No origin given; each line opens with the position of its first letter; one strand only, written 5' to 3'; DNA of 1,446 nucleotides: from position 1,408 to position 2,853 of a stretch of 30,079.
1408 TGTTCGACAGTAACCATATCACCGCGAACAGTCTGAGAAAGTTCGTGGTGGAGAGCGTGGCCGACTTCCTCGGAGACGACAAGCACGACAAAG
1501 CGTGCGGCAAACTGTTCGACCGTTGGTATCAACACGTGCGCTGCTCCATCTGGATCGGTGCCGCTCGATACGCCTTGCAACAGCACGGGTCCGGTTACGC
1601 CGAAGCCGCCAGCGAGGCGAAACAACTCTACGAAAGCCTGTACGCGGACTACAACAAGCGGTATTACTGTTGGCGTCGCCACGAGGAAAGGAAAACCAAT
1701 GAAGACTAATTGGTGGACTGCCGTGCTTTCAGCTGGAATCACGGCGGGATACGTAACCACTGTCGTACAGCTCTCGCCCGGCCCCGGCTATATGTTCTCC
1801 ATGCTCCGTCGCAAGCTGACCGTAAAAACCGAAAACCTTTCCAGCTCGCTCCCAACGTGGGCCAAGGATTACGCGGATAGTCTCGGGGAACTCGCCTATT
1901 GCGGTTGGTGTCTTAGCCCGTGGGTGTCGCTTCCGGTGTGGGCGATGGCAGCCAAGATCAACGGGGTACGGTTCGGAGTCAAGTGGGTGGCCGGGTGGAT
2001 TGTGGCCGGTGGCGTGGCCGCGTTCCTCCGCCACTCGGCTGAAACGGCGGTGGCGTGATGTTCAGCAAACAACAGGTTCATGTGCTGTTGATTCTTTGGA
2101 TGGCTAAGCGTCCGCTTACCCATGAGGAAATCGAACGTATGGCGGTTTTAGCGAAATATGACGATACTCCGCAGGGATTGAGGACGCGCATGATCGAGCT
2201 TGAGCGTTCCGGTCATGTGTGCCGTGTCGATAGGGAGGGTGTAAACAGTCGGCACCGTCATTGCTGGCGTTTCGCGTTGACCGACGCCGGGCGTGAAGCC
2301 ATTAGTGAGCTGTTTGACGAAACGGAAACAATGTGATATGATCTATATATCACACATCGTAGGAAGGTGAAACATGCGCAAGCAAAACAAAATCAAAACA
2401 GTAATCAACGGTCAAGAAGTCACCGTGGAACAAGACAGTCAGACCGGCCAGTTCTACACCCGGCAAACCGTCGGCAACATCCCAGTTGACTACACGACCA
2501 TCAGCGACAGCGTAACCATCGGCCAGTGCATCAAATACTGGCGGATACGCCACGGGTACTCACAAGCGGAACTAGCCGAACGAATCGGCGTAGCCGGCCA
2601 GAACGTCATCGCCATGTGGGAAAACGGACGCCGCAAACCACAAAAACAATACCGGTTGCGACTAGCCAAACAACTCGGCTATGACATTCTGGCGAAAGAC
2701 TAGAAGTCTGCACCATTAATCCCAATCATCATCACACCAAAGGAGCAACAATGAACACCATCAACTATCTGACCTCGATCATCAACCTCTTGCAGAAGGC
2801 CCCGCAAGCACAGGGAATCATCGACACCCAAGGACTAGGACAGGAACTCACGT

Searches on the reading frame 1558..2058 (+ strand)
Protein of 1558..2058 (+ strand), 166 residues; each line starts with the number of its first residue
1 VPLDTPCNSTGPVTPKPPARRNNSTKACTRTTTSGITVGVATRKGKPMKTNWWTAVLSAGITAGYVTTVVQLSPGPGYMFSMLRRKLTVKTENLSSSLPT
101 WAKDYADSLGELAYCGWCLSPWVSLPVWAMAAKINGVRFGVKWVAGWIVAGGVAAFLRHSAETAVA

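Call 8: search_protein_families(library=pfam, proteins=[window:1558-2058:+], max_evalue=0.01)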
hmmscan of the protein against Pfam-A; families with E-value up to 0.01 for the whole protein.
window:1558-2058:+ (166 aa): 1 family
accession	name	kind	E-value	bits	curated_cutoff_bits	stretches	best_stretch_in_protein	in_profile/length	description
PF07098.16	DUF1360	-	0.0029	18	21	1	101-157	45-98/102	Protein of unknown function (DUF1360)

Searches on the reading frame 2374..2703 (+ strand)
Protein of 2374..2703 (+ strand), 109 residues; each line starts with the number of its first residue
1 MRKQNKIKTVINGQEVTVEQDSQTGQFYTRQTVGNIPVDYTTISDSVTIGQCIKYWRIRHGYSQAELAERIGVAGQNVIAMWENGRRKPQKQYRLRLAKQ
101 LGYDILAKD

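Call 8: search_protein_families(library=pfam, proteins=[window:2374-2703:+], max_evalue=0.01)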
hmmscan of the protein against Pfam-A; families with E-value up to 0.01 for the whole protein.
window:2374-2703:+ (109 aa): 3 families
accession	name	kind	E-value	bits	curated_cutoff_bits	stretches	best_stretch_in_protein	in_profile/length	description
PF01381.28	HTH_3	-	9.1e-11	42.1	23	1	53-105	1-52/55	Helix-turn-helix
PF13560.12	HTH_31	-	7.7e-06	26.6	27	1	50-102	3-55/64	Helix-turn-helix domain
PF12844.13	HTH_19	-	3.3e-05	24.1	30.2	1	50-104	1-54/64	Helix-turn-helix domain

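Call 18: search_protein_families(library=phrogs, proteins=[window:2374-2703:+], max_evalue=0.001)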
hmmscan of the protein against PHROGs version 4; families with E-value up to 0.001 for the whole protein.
window:2374-2703:+ (109 aa): 13 families
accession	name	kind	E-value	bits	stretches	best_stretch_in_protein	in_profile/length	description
phrog_8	-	transcription regulation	2.4e-10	41.4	1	41-95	69-122/346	transcriptional regulator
phrog_4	-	transcription regulation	1.1e-08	35.6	1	47-105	135-188/400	transcriptional repressor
phrog_1373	-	transcription regulation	1.8e-08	35.6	1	28-105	39-119/166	transcriptional regulator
phrog_2439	-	transcription regulation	8.5e-08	32.5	1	48-103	7-61/367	transcriptional regulator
phrog_3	-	transcription regulation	1.1e-07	33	1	47-105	87-145/430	transcriptional repressor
phrog_2104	-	unknown function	1.2e-07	32.8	1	51-97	42-87/103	-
phrog_4836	-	transcription regulation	5.1e-07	30.4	1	44-106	71-132/194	CII-like regulator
phrog_7241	-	transcription regulation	9.1e-07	30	1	51-103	64-115/122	transcriptional regulator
phrog_2967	-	transcription regulation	2e-06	28.5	1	47-98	9-59/225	transcriptional regulator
phrog_5823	-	transcription regulation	6.9e-06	26.5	1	45-104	3-62/404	transcriptional regulator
phrog_2328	-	transcription regulation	4.6e-05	24.2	1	46-104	13-70/128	transcriptional repressor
phrog_638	-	transcription regulation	5.5e-05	24.1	1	63-104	19-59/145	transcriptional regulator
phrog_1468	-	transcription regulation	0.00036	21.1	1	48-102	7-59/67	transcriptional repressor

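Call 45: search_solved_structures(query=window:2374-2703:+, max_evalue=0.01)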
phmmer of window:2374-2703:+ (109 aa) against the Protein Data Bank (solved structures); distinct sequences matched with E-value up to 0.01: 11.
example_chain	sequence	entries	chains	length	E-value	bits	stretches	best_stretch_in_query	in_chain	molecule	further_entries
8tac_A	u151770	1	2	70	4.1e-05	26.8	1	43-102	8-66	DBP48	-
1sq8_A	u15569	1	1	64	0.0001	25.5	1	49-103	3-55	dh434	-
3qq6_A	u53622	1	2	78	0.00047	23.3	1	48-99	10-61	HTH-type transcriptional regulator sinR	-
5tn0_A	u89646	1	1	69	0.00049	23.3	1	49-99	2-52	HTH-type transcriptional regulator SinR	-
1r63_A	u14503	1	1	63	0.00059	23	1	49-104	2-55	REPRESSOR PROTEIN FROM BACTERIOPHAGE 434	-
1per_L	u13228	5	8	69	0.00078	22.7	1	49-104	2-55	PROTEIN (434 REPRESSOR) | 434 REPRESSOR | REPRESSOR PROTEIN CI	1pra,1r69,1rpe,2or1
1b0n_A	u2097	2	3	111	0.0013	22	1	49-99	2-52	PROTEIN (SINR PROTEIN) | HTH-TYPE TRANSCRIPTIONAL REGULATOR SINR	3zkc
2r63_A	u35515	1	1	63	0.0038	20.5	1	50-104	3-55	REPRESSOR PROTEIN FROM BACTERIOPHAGE 434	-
7t8i_A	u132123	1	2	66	0.0068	19.6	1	47-99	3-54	Phage element (ICEBs1)transcriptional regulator (Xre family)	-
9k3w_A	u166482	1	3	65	0.0096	19.1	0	53-103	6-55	Transcriptional regulator, PbsX family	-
9b0q_CH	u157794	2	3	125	0.0097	19.1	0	47-109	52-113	Endothelial differentiation-related factor 1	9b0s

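Call 77: find_homologous_proteins(query=window:2374-2703:+, max_evalue=0.00001)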
Query window:2374-2703:+ (109 aa): 37 proteins with E <= 0.00001 among 39 candidates.
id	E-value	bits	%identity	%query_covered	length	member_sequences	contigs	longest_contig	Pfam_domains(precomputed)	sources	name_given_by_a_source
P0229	3.4e-64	231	96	100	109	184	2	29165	PF01381.29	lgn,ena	-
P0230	5.2e-59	214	90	100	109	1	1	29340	PF01381.29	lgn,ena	-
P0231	2.7e-58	212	89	100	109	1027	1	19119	PF01381.29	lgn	-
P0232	4.1e-58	212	89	100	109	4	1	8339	PF01381.29,PF13560.13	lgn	-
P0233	6.0e-58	211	88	100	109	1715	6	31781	PF01381.29,PF13560.13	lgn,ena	-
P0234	1.9e-57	209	86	100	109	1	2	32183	PF01381.29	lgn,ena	-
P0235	3.6e-57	209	87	100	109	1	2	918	PF01381.29,PF13560.13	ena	-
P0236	1.3e-56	207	86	100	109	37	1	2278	PF01381.29,PF13560.13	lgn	-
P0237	3.8e-56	205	86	100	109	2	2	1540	PF01381.29,PF13560.13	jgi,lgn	-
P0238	5.9e-56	205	86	100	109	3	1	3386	PF01381.29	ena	-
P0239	8.3e-56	204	83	100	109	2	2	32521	PF01381.29,PF13560.13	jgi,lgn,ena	jgi:DNA-binding XRE family transcriptional regulator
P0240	9.0e-56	204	86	100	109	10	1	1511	PF01381.29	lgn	-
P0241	1.6e-55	203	83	100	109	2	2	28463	PF01381.29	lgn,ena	-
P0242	2.3e-55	203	83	100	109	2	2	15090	PF01381.29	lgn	-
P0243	3.4e-55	202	84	100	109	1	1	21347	PF01381.29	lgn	-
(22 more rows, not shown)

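Call 84: predict_structure(alignment_id=A5)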
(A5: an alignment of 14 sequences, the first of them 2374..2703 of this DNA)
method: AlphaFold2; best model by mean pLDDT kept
length: 109 residues; sequences in the alignment: 14
mean_pLDDT: 76.7   pTM: 0.69
mean pLDDT of the five models: 76.7, 75.5, 75.1, 74.9, 73.0
residues with pLDDT >= 90: 9; 70-90: 71; 50-70: 21; < 50: 8
segments of 3 or more residues with pLDDT < 50: 104-109
pLDDT, mean of each block of 10 residues (from residue 1): 71 89 89 86 83 85 82 72 69 66 49
secondary structure, 60 per line:
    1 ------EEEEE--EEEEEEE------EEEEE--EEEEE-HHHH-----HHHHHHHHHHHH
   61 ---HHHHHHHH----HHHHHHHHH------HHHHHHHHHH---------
elements in order: E7-11 E14-20 E27-31 E34-38 H40-43 H49-60 H64-71 H76-84 H91-100

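Call 86: fold_search(model_id=the predicted structure, library=pdb)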
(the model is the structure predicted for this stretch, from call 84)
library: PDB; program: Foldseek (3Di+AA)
matches with E <= 10: 299; with E <= 0.001: 0
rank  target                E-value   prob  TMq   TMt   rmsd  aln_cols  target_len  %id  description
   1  1y7y_A                4.9e-02  0.99  0.43  0.63   5.6        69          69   25  High-resolution crystal structure of the restriction-modification controller protein C.AhdI from Aeromonas hydrophila (released 2005-02-22)
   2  2wiu_D                7.4e-02  0.99  0.38  0.54   2.8        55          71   25  Mercury-modified bacterial persistence regulator hipBA (released 2009-07-28)
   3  4yg1_A                7.4e-02  0.98  0.38  0.53   4.2        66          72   23  HipB-O1-O2 complex/P21212 crystal form (released 2015-07-29)
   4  3vk0_B                7.9e-02  1.00  0.43  0.52   2.3        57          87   23  Crystal Structure of hypothetical transcription factor NHTF from Neisseria (released 2012-03-14)
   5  3qq6_B                7.9e-02  0.99  0.42  0.61   4.7        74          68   27  The N-terminal DNA binding domain of SinR from Bacillus subtilis (released 2011-06-15)
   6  5k98_B                7.9e-02  0.99  0.38  0.52   2.9        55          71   25  Structure of HipA-HipB-O2-O3 complex (released 2016-06-22)
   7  3jxb_D                8.3e-02  0.99  0.41  0.61   2.6        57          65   28  Crystal structure of the P22 c2 repressor protein in complex with synthetic operator 9C (released 2010-01-19)
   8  3zkc_B                8.8e-02  0.99  0.43  0.67   2.4        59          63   32  Crystal structure of the master regulator for biofilm formation SinR in complex with DNA. (released 2013-03-06)
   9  7o81_AU               8.8e-02  0.99  0.40  0.39   3.0        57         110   30  Rabbit 80S ribosome colliding in another ribosome stalled by the SARS-CoV-2 pseudoknot (released 2021-06-02)
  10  4z5h_A                8.8e-02  0.99  0.38  0.53   2.8        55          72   27  HipB(S29A)-O2 20mer complex (released 2016-07-06)
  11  2wiu_B                9.4e-02  0.99  0.39  0.55   2.7        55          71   25  Mercury-modified bacterial persistence regulator hipBA (released 2009-07-28)
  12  6b9r_A                9.4e-02  0.87  0.44  0.12  15.4       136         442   14  Streptomyces albus HEPD with substrate 2-hydroxyethylphosphonate (2-HEP) and Fe(II) bound (released 2017-12-20)
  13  3dnv_B                9.9e-02  0.98  0.38  0.53   2.9        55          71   25  MDT Protein (released 2009-01-27)
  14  6u0i_A                9.9e-02  0.93  0.40  0.32   6.0        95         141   18  Putative Antitoxin HicB3 from Escherichia coli str. K-12 substr. DH10B (released 2019-08-28)
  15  6b9r_C                9.9e-02  0.87  0.45  0.12  15.3       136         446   14  Streptomyces albus HEPD with substrate 2-hydroxyethylphosphonate (2-HEP) and Fe(II) bound (released 2017-12-20)
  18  2r1j_L                1.2e-01  0.99  0.40  0.60   2.7        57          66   28  Crystal Structure of the P22 c2 Repressor protein in complex with the synthetic operator 9T (released 2008-04-29)
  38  3jxb_C                2.0e-01  0.97  0.40  0.59   2.7        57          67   28  Crystal structure of the P22 c2 repressor protein in complex with synthetic operator 9C (released 2010-01-19)
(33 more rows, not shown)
